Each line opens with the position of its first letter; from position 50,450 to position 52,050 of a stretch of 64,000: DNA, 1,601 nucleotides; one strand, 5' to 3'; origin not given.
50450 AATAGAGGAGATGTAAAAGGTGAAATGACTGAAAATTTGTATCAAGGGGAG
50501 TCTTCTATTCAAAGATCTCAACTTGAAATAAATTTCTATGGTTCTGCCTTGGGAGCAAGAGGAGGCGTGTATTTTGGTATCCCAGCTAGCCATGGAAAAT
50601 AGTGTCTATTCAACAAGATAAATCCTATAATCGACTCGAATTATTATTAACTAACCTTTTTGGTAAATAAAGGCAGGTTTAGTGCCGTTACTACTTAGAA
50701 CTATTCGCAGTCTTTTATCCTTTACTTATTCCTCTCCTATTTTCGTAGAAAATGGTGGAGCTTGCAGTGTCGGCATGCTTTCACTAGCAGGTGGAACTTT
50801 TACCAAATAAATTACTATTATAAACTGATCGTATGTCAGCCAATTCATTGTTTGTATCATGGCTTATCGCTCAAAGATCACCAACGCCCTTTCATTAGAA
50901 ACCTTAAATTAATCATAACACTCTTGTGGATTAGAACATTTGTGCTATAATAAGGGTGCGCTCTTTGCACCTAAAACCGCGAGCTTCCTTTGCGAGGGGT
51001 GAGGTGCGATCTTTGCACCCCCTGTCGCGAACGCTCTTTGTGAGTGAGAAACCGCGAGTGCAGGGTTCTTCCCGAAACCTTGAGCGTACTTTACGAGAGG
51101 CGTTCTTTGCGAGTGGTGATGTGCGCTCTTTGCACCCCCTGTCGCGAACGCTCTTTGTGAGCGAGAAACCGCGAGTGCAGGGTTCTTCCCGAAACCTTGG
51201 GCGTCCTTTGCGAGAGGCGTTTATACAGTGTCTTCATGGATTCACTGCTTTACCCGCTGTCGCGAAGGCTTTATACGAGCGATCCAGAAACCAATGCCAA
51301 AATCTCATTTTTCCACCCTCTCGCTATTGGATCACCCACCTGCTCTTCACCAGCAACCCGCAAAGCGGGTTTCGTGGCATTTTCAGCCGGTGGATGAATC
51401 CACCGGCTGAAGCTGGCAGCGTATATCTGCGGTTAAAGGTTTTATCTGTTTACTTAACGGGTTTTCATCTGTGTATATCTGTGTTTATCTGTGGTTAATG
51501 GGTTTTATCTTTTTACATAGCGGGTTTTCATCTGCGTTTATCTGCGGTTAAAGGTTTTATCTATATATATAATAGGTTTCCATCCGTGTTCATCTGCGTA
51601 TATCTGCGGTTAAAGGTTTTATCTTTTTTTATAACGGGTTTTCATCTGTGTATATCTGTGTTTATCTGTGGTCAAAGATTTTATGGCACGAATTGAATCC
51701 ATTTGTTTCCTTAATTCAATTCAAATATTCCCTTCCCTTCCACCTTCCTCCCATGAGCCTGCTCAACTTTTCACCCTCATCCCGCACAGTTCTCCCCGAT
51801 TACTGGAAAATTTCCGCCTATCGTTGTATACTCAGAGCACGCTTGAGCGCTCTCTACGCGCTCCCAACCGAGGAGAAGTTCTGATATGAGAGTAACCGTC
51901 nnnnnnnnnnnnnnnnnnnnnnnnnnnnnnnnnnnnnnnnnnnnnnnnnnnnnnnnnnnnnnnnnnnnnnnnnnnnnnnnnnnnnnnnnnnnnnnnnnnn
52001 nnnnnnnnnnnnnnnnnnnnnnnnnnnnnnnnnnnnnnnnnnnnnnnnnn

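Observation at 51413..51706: Helically phased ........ 8-mers in tandem units directly upstream of dnaN (iteron-like array), duplicated at 41747-41987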

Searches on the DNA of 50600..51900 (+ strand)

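Call 48: search_dna_similar(query=window:51340-51730:+, collection=plasmids, mode=distant, max_evalue=0.01, max_rows=10)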
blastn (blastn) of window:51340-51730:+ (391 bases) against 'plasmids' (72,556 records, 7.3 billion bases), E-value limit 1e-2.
No match.

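Call 49: search_dna_similar(query=window:51340-51730:+, collection=phages, mode=distant, max_evalue=0.01, max_rows=10)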
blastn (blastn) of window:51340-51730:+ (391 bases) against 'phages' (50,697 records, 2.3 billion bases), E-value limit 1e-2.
No match.

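Call 68: search_rna_families(source=window, start=50600, end=51900, threshold=evalue, max_evalue=1)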
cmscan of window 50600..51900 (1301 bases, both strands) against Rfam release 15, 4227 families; matches with E-value up to 1: 1.
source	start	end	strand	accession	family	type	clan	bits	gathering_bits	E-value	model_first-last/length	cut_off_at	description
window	51670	51712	+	RF00279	SNORD45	Gene; snRNA; snoRNA; CD-box;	-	20.4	42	0.6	1-72/72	no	Small nucleolar RNA SNORD45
